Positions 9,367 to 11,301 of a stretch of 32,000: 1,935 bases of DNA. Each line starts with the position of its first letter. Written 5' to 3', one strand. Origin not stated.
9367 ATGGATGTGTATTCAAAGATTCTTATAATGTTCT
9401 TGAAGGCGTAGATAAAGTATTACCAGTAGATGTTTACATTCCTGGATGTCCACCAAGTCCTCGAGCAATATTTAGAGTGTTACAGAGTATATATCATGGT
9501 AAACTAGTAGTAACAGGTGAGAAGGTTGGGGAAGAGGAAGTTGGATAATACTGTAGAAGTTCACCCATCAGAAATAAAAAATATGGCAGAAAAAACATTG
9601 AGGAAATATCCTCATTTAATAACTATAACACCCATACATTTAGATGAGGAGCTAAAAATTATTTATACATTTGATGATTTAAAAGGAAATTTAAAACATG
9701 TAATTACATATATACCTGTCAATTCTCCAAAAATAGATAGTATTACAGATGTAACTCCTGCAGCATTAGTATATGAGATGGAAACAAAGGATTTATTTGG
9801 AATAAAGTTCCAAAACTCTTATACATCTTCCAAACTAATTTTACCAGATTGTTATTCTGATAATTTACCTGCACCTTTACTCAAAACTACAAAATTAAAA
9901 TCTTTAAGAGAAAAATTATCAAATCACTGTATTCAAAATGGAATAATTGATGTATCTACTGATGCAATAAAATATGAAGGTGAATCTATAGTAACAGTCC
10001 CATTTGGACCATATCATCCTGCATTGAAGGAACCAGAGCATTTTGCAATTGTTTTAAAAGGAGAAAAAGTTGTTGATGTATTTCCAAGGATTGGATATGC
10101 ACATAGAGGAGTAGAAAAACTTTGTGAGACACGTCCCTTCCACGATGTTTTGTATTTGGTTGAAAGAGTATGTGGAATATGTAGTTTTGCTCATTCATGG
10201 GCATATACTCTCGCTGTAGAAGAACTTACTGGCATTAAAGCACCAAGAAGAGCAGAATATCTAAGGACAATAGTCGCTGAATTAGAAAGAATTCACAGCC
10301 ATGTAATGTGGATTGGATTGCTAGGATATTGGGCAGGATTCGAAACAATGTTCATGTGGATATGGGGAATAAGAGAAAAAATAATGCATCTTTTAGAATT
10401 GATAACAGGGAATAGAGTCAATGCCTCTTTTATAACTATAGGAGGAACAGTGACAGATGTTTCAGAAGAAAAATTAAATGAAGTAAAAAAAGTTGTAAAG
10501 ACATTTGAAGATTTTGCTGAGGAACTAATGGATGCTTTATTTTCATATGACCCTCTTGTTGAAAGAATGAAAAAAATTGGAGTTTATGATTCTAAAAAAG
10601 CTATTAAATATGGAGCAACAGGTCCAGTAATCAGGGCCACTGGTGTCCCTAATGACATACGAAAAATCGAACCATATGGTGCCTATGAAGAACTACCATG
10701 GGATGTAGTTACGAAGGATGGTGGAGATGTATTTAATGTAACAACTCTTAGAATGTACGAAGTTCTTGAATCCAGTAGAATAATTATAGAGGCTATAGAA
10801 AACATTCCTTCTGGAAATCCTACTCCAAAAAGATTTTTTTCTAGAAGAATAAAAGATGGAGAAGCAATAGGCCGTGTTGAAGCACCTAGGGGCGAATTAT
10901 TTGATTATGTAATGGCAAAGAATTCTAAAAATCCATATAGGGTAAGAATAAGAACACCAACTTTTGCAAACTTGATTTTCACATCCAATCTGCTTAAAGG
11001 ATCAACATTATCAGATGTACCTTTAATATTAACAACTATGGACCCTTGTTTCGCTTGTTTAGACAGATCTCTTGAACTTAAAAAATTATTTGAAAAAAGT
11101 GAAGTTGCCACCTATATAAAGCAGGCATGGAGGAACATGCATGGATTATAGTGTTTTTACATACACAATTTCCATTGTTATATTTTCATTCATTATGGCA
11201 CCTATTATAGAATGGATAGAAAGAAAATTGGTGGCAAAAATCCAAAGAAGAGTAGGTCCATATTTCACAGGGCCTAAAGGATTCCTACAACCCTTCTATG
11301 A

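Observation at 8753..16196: nuo-collinear nine-gene operon (A-B-CD-H-I-J-K-L-N) whose catalytic subunits are still [NiFe]-hydrogenase type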

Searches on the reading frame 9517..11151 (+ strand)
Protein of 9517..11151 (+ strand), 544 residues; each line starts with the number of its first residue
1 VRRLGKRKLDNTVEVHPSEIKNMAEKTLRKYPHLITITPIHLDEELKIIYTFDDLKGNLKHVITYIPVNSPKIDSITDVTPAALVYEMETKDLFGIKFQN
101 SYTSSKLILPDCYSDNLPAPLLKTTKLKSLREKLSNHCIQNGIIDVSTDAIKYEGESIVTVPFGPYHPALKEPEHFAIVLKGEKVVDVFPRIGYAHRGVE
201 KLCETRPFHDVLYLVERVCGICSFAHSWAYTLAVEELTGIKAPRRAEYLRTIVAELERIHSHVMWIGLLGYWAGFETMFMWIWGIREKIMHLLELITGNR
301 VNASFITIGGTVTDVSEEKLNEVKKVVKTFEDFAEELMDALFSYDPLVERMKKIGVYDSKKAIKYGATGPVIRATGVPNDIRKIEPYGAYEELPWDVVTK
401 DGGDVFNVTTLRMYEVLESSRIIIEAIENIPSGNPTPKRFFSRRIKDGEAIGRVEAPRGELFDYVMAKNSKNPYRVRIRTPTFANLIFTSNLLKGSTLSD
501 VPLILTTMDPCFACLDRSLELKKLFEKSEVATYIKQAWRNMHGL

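Call 3: search_protein_families(library=pfam, proteins=[window:9517-11151:+], max_evalue=0.01)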
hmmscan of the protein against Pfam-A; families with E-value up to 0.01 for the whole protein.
window:9517-11151:+ (544 aa): 3 families
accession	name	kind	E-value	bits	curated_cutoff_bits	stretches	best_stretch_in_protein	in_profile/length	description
PF00346.24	Complex1_49kDa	-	2.3e-67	227.4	24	2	274-434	3-163/271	Respiratory-chain NADH dehydrogenase, 49 Kd subunit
PF00374.24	NiFeSe_Hases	-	5.8e-16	58.9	25.8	1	197-265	1-69/508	Nickel-dependent hydrogenase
PF00329.25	Complex1_30kDa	-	1.2e-14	55.3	22.5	1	14-128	2-121/124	Respiratory-chain NADH dehydrogenase, 30 Kd subunit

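Call 4: search_protein_families(library=ncbifam, proteins=[window:9517-11151:+], max_evalue=0.01)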
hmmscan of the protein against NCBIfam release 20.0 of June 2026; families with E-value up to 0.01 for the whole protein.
window:9517-11151:+ (544 aa): 24 families
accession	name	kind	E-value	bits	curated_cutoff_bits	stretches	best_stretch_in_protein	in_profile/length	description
NF004739.1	PRK06075.1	equivalog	9.4e-100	334.1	360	2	160-434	2-276/384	NADH-quinone oxidoreductase subunit D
NF040602.1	F420_dehyd_FpoD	exception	1.2e-84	284.5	600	1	157-517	6-372/372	F420H2 dehydrogenase subunit FpoD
TIGR01962.1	NuoD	equivalog_domain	7.1e-84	281.9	459.35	2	159-434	3-278/386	NADH dehydrogenase (quinone) subunit D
NF008974.0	PRK12322.1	equivalog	1.9e-79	267.3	522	1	160-513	8-362/366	NADH-quinone oxidoreductase subunit D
NF009808.0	PRK13292.1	equivalog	3.7e-77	259.9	1156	2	62-434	313-683/791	NADH-quinone oxidoreductase subunit B/C/D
NF008728.0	PRK11742.1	equivalog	5.4e-75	252.9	840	2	67-434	117-490/598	NADH-quinone oxidoreductase subunit C/D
NF005649.0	PRK07415.1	equivalog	2.8e-64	217.6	583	2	159-434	11-287/394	NAD(P)H-quinone oxidoreductase subunit H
TIGR03295.1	frhA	equivalog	7.3e-19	68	392.5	1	197-342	41-193/412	coenzyme F420 hydrogenase subunit alpha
NF033181.1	NiFeSe_hydrog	equivalog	1.3e-17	63.9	600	1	179-265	21-106/507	nickel-dependent hydrogenase large subunit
NF045518.1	H2_NiFeSe_large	exception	5.7e-14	51.8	780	1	178-264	20-105/485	NiFeSe hydrogenase large subunit HysA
NF040828.1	sulfhyd_ShyA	equivalog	3.1e-13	49.4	700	1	178-269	19-110/415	NAD(P)-dependent hydrogenase/sulfhydrogenase 2 subunit alpha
NF041785.2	VhuA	equivalog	1.5e-10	40.2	800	1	187-266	30-108/418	F420-non-reducing hydrogenase Vhu subunit A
NF007550.0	PRK10170.1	equivalog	1.4e-09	37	1101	1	191-265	48-122/597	Ni/Fe-hydrogenase large subunit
NF007778.0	PRK10467.1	equivalog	2.8e-09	35.8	969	1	193-265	35-107/567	hydrogenase 2 large subunit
TIGR01961.1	NuoC_fam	subfamily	1.3e-08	35.4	122.45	1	15-114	5-110/122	NADH (or F420H2) dehydrogenase, subunit C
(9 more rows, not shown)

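Call 7: find_homologous_proteins(query=window:9517-11151:+)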
Query window:9517-11151:+ (544 aa): 5134 proteins with E <= 0.001 among 8000 candidates; the best 120 are listed.
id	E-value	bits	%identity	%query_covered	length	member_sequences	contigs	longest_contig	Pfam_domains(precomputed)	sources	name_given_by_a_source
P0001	0.0e+0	1239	100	99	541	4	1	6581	PF00374.25,PF00329.26,PF00346.25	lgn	-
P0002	9.6e-189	647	54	96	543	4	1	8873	PF00374.25,PF00329.26,PF00346.25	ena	-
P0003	1.1e-184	633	54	95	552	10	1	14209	PF00374.25,PF00329.26,PF00346.25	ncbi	ncbi:MAG: NADH-quinone oxidoreductase subunit C [Fervidicoccaceae archaeon]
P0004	1.0e-183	630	53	95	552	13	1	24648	PF00374.25,PF00329.26,PF00346.25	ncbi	ncbi:MAG: NADH-quinone oxidoreductase subunit C [Sulfolobales archaeon]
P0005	3.5e-182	625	54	92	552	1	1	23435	PF00374.25,PF00329.26,PF00346.25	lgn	-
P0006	1.5e-181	623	53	93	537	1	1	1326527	PF00374.25,PF00329.26,PF00346.25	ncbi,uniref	ncbi:hydrogenase large subunit [Thermogladius sp. 4427co]|uniref:hydrogenase large subunit n=1 Tax=T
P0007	5.7e-180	618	53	94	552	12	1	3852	PF00374.25,PF00329.26,PF00346.25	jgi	-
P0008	7.0e-180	617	53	95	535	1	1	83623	PF00374.25,PF00329.26,PF00346.25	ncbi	ncbi:MAG: NADH-quinone oxidoreductase subunit C [Desulfurococcaceae archaeon]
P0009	9.6e-180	617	53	95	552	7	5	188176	PF00374.25,PF00329.26,PF00346.25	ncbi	ncbi:MAG: NADH-quinone oxidoreductase subunit C [Fervidicoccaceae archaeon]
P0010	1.4e-179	616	53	95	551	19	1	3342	PF00374.25,PF00329.26,PF00346.25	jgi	-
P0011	3.3e-177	608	53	94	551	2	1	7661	PF00374.25,PF00329.26,PF00346.25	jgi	-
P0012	1.2e-165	570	50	94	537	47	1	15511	PF00374.25,PF00329.26,PF00346.25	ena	-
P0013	1.7e-165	570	49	94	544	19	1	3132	PF00374.25,PF00329.26,PF00346.25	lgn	-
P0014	1.8e-164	566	51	95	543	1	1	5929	PF00374.25,PF00329.26,PF00346.25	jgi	-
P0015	5.3e-164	565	49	94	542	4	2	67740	PF00374.25,PF00329.26,PF00346.25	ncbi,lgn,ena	-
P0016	1.7e-163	563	50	97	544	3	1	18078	PF00374.25,PF00329.26,PF00346.25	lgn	-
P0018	9.8e-158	544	46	99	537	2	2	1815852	PF00374.25,PF00329.26,PF00346.25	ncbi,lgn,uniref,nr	ncbi:NADH-quinone oxidoreductase subunit D [Thermofilum pendens]|uniref:NADH-ubiquinone oxidoreducta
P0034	1.5e-146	507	46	90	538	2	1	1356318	PF00374.25,PF00329.26,PF00346.25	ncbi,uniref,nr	ncbi:Membrane-bound hydrogenase, subunit NuoCD [Thermogladius calderae 1633]|uniref:Membrane-bound h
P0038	2.7e-117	411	48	73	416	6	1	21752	PF00374.25,PF00346.25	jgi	jgi:Ni,Fe-hydrogenase III large subunit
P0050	4.5e-115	403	48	71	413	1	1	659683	PF00374.25,PF00346.25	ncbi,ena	-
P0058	3.6e-114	400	48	67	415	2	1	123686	PF00374.25,PF00346.25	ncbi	-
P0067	1.1e-113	399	49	67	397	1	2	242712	PF00374.25,PF00346.25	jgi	-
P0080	1.6e-112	395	47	70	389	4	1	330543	PF00374.25,PF00346.25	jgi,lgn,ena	-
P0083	2.2e-112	394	48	69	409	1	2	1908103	PF00374.25,PF00346.25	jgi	jgi:NADH-quinone oxidoreductase subunit D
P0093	4.4e-112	394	49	67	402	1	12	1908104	PF00374.25,PF00346.25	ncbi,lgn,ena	-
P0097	6.6e-112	393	51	66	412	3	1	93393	PF00374.25,PF00346.25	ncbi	-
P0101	1.8e-111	391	47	69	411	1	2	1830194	PF00374.25,PF00346.25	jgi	jgi:Ni,Fe-hydrogenase III large subunit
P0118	1.4e-110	389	45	70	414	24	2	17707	PF00374.25,PF00346.25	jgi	jgi:NADH-quinone oxidoreductase subunit D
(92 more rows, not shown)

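Call 9: find_encoding_contigs(protein=P0018, flank=10000, max_places=2)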
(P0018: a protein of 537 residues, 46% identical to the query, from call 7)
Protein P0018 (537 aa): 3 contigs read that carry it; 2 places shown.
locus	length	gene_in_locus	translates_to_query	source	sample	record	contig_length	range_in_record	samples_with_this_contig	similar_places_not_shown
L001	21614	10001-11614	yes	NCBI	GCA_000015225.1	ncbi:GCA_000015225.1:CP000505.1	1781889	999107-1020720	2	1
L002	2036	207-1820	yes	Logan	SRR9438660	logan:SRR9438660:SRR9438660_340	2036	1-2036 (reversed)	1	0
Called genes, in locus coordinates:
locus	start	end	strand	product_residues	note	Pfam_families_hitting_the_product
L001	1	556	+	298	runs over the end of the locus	PF00528:BPD_transp_1 (weak)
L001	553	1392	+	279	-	PF00528:BPD_transp_1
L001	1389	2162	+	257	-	PF00005:ABC_tran, PF02463:SMC_N, PF13401:AAA_22 (faint), PF13304:AAA_21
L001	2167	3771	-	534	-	PF00117:GATase, PF07722:Peptidase_C26, PF02540:NAD_synthase (faint), PF00958:GMP_synt_C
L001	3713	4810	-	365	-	-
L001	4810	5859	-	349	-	PF00478:IMPDH, PF03060:NMO (weak), PF00977:His_biosynth (faint), PF01070:FMN_dh (weak)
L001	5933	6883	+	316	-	PF04014:MazE_antitoxin, PF01895:PhoU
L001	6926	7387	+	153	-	PF02195:ParB_N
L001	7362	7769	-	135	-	-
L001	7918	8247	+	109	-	PF00583:Acetyltransf_1, PF13508:Acetyltransf_7, PF14542:Acetyltransf_CG (weak), PF13673:Acetyltransf_10, PF08445:FR47 (weak)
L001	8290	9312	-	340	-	PF04014:MazE_antitoxin, PF01895:PhoU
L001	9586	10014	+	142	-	PF01058:Oxidored_q6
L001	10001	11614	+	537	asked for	PF00329:Complex1_30kDa, PF00374:NiFeSe_Hases, PF00346:Complex1_49kDa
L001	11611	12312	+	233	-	PF14697:Fer4_21 (faint), PF00037:Fer4 (weak), PF12797:Fer4_2 (faint), PF12837:Fer4_6 (weak), PF13237:Fer4_10, PF12838:Fer4_7, PF13187:Fer4_9, PF00037:Fer4 (weak), +1 more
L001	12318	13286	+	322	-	PF00146:NADHdh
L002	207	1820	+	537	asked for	PF00329:Complex1_30kDa, PF00374:NiFeSe_Hases, PF00346:Complex1_49kDa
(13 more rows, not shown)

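Call 10: find_encoding_contigs(protein=P0006, flank=10000, max_places=2)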
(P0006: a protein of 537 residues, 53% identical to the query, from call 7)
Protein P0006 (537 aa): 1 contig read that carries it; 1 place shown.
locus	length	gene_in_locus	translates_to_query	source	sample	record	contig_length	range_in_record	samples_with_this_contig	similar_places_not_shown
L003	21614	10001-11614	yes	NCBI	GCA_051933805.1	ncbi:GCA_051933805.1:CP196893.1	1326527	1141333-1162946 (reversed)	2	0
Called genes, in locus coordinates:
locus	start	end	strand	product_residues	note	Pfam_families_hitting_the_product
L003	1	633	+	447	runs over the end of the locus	PF08543:Phos_pyr_kin, PF00294:PfkB (faint), PF10120:ThiN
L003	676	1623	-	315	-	-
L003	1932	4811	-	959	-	PF01074:Glyco_hydro_38N, PF09261:Alpha-mann_mid, PF07748:Glyco_hydro_38C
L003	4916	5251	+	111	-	-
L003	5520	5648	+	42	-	-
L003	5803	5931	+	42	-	-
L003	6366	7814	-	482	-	PF00474:SSF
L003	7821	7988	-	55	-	-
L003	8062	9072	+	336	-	PF24034:DUF7343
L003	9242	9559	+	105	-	-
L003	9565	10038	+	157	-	PF01058:Oxidored_q6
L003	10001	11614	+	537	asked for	PF00329:Complex1_30kDa, PF00374:NiFeSe_Hases, PF00346:Complex1_49kDa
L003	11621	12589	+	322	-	PF00146:NADHdh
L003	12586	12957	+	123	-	PF13183:Fer4_8 (faint), PF14697:Fer4_21 (weak), PF00037:Fer4, PF12837:Fer4_6 (weak), PF13237:Fer4_10 (weak), PF13187:Fer4_9, PF12838:Fer4_7, PF00037:Fer4 (weak), +2 more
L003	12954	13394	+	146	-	-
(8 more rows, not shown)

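Call 23: find_related_loci(query=A1, collection=genome_contigs, flank=10000)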
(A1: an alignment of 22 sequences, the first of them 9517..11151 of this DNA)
Query A1 (544 aa) in genome_contigs; peptide patterns used: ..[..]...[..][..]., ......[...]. (x = any residue, [..] = any of these).
600 stretches matched a pattern (row limit reached: there are more); 581 encode a relative of the query (tblastn E <= 1e-3); the best 80 are kept; 80 distinct loci.
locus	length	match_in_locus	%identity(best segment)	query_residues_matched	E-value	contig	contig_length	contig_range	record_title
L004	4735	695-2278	49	4-530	7e-170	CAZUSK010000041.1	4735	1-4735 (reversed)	MAG TPA_asm: uncultured Candidatus Saccharibacteria bacterium isolate binchicken_co256_732 genome assembly, contig: NODE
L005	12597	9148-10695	47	2-519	6e-153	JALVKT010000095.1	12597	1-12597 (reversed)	MAG: Thermofilaceae archaeon isolate A1_metabat2_scaf2bin.208 A1_NODE_2338_length_12597_cov_58.228148, whole genome shot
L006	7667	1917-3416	42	33-539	1e-126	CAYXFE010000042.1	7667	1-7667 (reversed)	MAG TPA_asm: uncultured Candidatus Bathyarchaeia archaeon isolate SRP141559_co1_159 genome assembly, contig: NODE_5944_l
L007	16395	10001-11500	40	33-539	1e-123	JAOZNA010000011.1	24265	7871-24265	MAG: Candidatus Bathyarchaeota archaeon isolate GMC4_bin_42_sub GMC4_1682_length_24265_cov_9.734738, whole genome shotgu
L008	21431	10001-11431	41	29-523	2e-120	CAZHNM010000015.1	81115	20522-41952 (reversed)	MAG TPA_asm: uncultured Brevinematales bacterium isolate binchicken_co3_610 genome assembly, contig: NODE_779_length_811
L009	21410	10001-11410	42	33-528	3e-120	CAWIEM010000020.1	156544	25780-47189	MAG: uncultured Thermoplasmata archaeon isolate MFD00709.bin.2.100 genome assembly, contig: contig_36191, whole genome s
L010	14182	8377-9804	40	30-517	2e-118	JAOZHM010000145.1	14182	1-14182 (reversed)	MAG: Candidatus Bathyarchaeota archaeon isolate QDN_1 k127_1035046, whole genome shotgun sequence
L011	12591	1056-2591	38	10-524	3e-116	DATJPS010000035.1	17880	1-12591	MAG TPA_asm: Candidatus Omnitrophota bacterium isolate SMAG_U14919 k141_1737898, whole genome shotgun sequence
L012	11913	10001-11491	40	34-519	7e-116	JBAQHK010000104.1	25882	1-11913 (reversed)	MAG: bacterium isolate MFD09338_ilm_asm_bin4 k127_99026, whole genome shotgun sequence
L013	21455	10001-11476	39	18-528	1e-115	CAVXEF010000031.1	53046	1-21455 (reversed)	MAG: uncultured Phycisphaerales bacterium isolate MFD04408.bin.2.130 genome assembly, contig: contig_55017, whole genome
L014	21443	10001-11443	39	34-521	2e-114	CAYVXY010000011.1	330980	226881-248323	MAG TPA_asm: uncultured Polyangiaceae bacterium isolate SRP302447_co2_334 genome assembly, contig: NODE_91_length_330980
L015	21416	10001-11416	41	36-517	9e-115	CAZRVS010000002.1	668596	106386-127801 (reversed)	MAG TPA_asm: uncultured Candidatus Bathyarchaeia archaeon isolate SRP323688_co1_270 genome assembly, contig: NODE_5_leng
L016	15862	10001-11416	42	36-517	1e-113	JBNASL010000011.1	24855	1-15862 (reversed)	MAG: Candidatus Bathyarchaeales archaeon isolate Kamch4336-1-MF-15 bin22_IDBA_re-assembly_contigs.fa-11, whole genome sh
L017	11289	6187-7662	40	4-517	7e-113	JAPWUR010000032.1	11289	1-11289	MAG: Candidatus Bathyarchaeota archaeon isolate RSWS8 scaffold_1168_c1, whole genome shotgun sequence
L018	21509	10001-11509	39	7-521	3e-112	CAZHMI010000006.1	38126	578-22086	MAG TPA_asm: uncultured Candidatus Bathyarchaeia archaeon isolate binchicken_co274_450 genome assembly, contig: NODE_273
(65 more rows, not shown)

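Call 24: search_solved_structures(query=window:9517-11151:+, max_evalue=1e-10)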
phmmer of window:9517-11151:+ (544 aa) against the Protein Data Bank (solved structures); distinct sequences matched with E-value up to 1e-10: 68 (the best 60 are shown).
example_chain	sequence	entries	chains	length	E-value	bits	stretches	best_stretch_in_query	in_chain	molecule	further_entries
6cfw_L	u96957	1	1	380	4.4e-85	289.5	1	158-517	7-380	Membrane-bound hydrogenase subunit alpha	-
7z0s_E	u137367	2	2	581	2.8e-81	276.9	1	65-533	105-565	Formate hydrogenlyase subunit 5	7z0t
7q5y_B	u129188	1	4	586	1.9e-62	214.7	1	62-430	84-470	NADH-quinone oxidoreductase subunit C/D 2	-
2fug_4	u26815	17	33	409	1.8e-61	211.5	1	151-433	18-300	NADH-quinone oxidoreductase chain 4 | NADH-QUINONE OXIDOREDUCTASE SUBUNIT 4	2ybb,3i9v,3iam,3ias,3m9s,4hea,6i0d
7zm7_C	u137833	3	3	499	6.1e-60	206.5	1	129-434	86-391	NADH-ubiquinone oxidoreductase 49 kDa subunit-like protein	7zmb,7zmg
6u8y_L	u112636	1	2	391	1.4e-59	205.3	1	161-517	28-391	NADH dehydrogenase subunit D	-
8ba0_D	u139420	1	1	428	6.6e-57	196.5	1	159-434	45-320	Complex I-49kD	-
8b9z_D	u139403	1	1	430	6.8e-57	196.4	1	159-434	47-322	Complex I-49kD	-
8esw_S2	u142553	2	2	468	9.7e-57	195.9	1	159-434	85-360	Complex I-49kD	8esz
7wfg_H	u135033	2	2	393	7.8e-56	192.9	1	155-434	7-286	NAD(P)H-quinone oxidoreductase subunit H, chloroplastic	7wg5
9iho_D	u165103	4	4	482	2.4e-54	188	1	160-434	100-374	NUCM (49 kDa) subunit of mitochondrial NADH:ubiquinone oxidoreductase (Complex I)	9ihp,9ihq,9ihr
6gcs_C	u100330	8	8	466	2.5e-54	188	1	159-434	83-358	49-KDA PROTEIN (NUCM) | Subunit NUCM of NADH:Ubiquinone Oxidoreductase (Complex I) | NUCM protein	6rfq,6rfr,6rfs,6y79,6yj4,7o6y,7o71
6hum_H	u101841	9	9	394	6.1e-54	186.7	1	160-435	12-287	NAD(P)H-quinone oxidoreductase subunit H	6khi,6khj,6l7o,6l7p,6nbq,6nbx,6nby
6h8k_C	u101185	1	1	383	6.5e-54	186.6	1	160-434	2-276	NUCM protein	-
7b0n_D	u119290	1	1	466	1.7e-53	185.2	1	159-434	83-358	NUCM protein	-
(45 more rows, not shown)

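Call 33: find_encoding_contigs(protein=P0001, flank=10000, max_places=3)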
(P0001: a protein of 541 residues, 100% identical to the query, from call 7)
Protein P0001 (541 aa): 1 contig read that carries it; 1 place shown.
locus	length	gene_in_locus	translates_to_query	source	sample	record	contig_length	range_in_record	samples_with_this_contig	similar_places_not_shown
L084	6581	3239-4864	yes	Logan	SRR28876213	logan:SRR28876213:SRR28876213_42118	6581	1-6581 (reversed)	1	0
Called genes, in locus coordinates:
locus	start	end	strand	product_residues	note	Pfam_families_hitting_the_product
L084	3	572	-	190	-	?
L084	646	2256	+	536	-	PF02776:TPP_enzyme_N, PF00205:TPP_enzyme_M, PF02775:TPP_enzyme_C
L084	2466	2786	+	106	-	-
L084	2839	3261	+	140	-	PF01058:Oxidored_q6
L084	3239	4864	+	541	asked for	PF00329:Complex1_30kDa, PF00374:NiFeSe_Hases, PF00346:Complex1_49kDa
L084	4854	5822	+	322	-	PF00146:NADHdh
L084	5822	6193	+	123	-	PF14697:Fer4_21 (faint), PF00037:Fer4 (weak), PF12797:Fer4_2 (faint), PF13237:Fer4_10 (weak), PF12837:Fer4_6 (faint), PF12838:Fer4_7, PF13187:Fer4_9 (weak), PF00037:Fer4, +1 more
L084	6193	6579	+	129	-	?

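Call 34: find_encoding_contigs(protein=P0002, flank=10000, max_places=2)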
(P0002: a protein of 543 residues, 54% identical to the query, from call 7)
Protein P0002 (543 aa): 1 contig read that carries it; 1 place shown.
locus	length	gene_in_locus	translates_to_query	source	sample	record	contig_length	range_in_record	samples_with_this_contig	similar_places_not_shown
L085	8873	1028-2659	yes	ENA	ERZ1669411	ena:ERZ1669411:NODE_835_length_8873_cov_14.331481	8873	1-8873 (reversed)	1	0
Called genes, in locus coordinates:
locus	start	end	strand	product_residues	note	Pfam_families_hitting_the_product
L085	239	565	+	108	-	-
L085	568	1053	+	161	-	PF01058:Oxidored_q6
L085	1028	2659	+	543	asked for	PF00329:Complex1_30kDa, PF00374:NiFeSe_Hases, PF00346:Complex1_49kDa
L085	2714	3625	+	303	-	PF00146:NADHdh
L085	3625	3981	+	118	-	PF14697:Fer4_21 (weak), PF12797:Fer4_2 (faint), PF00037:Fer4, PF12837:Fer4_6 (faint), PF13237:Fer4_10, PF12838:Fer4_7, PF13187:Fer4_9, PF00037:Fer4, +1 more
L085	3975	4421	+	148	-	-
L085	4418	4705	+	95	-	PF00420:Oxidored_q2 (weak)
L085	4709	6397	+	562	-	PF00662:Proton_antipo_N, PF00361:Proton_antipo_M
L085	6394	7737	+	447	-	PF00361:Proton_antipo_M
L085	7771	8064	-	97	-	-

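Call 35: find_encoding_contigs(protein=P0009, flank=10000, max_places=1)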
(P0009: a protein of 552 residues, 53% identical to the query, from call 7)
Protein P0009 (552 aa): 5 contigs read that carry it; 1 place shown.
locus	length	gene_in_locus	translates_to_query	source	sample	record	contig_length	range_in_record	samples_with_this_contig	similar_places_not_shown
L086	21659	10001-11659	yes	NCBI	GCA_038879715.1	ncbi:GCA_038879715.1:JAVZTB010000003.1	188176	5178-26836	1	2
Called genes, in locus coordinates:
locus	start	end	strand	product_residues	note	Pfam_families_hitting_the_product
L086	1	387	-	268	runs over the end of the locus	-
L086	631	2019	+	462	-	PF01210:NAD_Gly3P_dh_N (weak), PF03446:NAD_binding_2, PF03721:UDPG_MGDP_dh_N, PF00984:UDPG_MGDP_dh, PF03720:UDPG_MGDP_dh_C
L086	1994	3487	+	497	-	PF20695:UbiD_N, PF01977:UbiD, PF20696:UbiD_C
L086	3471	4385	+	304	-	PF01040:UbiA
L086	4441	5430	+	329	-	-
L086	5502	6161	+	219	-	PF00528:BPD_transp_1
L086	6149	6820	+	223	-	PF00005:ABC_tran, PF13304:AAA_21 (faint)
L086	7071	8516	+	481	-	PF00474:SSF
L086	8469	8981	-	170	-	PF01750:HycI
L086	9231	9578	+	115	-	-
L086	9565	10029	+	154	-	PF01058:Oxidored_q6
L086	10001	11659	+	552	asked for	PF00329:Complex1_30kDa, PF00374:NiFeSe_Hases, PF00346:Complex1_49kDa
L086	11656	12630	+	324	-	PF00146:NADHdh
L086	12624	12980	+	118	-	PF14697:Fer4_21 (weak), PF00037:Fer4 (weak), PF12797:Fer4_2 (weak), PF12837:Fer4_6 (weak), PF13237:Fer4_10, PF12838:Fer4_7, PF13187:Fer4_9, PF00037:Fer4, +1 more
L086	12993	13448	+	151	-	-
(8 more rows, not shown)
